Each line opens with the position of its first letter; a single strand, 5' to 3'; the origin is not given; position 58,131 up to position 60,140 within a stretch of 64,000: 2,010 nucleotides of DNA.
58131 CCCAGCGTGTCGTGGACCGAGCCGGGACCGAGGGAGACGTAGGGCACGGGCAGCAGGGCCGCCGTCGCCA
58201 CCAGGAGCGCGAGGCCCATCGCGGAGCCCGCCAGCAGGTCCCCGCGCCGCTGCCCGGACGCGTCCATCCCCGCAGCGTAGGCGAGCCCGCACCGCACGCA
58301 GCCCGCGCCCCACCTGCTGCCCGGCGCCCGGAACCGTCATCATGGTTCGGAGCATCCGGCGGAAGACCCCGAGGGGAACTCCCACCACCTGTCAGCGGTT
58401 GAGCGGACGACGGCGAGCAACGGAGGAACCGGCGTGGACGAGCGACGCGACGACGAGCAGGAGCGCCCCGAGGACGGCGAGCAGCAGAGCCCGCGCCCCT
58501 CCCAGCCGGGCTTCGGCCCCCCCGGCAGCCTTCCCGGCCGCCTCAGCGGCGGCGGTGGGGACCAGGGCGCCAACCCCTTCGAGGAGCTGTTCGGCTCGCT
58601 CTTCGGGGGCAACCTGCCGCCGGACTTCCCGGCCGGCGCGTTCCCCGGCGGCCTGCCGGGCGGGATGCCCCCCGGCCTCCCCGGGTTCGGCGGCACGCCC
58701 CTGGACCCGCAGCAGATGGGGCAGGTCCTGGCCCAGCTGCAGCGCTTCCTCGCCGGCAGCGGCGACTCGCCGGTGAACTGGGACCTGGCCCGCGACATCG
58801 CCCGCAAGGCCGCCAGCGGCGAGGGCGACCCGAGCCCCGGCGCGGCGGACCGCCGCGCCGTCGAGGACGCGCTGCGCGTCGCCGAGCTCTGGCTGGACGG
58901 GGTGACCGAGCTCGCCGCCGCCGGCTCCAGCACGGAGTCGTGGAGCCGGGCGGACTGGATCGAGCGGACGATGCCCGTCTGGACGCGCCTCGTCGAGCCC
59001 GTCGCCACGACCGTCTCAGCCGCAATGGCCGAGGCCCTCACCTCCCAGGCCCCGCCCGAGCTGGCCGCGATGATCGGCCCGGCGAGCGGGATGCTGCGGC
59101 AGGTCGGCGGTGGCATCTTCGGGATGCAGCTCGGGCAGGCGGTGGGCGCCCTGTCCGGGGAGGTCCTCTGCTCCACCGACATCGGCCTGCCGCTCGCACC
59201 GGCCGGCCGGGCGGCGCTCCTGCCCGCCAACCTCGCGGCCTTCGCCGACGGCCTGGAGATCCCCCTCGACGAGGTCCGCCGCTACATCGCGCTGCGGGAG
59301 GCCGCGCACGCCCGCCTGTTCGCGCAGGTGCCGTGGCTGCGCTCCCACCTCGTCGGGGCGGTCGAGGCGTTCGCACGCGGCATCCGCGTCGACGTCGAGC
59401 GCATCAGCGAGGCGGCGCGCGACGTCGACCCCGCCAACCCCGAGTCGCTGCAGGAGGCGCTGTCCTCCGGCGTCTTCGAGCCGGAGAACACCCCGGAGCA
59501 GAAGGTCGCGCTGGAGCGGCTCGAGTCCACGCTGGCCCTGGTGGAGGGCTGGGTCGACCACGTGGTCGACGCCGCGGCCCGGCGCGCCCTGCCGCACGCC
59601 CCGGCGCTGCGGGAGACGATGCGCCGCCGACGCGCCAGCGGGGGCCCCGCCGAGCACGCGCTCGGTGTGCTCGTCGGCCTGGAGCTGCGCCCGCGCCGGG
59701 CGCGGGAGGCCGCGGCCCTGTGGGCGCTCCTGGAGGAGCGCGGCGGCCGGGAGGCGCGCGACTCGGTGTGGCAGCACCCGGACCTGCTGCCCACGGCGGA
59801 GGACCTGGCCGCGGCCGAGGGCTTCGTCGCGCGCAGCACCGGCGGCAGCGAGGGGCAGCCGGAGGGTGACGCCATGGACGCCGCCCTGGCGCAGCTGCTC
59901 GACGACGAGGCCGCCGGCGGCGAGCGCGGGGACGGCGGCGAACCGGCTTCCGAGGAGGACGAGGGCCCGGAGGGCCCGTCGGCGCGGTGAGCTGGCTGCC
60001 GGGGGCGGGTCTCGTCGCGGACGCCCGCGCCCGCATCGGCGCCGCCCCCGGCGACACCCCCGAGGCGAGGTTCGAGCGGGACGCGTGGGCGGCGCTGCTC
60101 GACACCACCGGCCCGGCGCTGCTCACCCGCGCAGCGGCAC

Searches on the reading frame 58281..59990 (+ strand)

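Call 49: search_protein_families(library=pfam, proteins=[window:58281-59990:+], max_evalue=0.00001)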
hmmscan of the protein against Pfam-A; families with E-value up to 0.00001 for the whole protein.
window:58281-59990:+ (569 aa): 1 family
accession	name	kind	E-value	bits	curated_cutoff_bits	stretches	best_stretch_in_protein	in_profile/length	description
PF10103.15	Zincin_2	-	6.2e-131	437.2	25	1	165-516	1-344/344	Zincin-like metallopeptidase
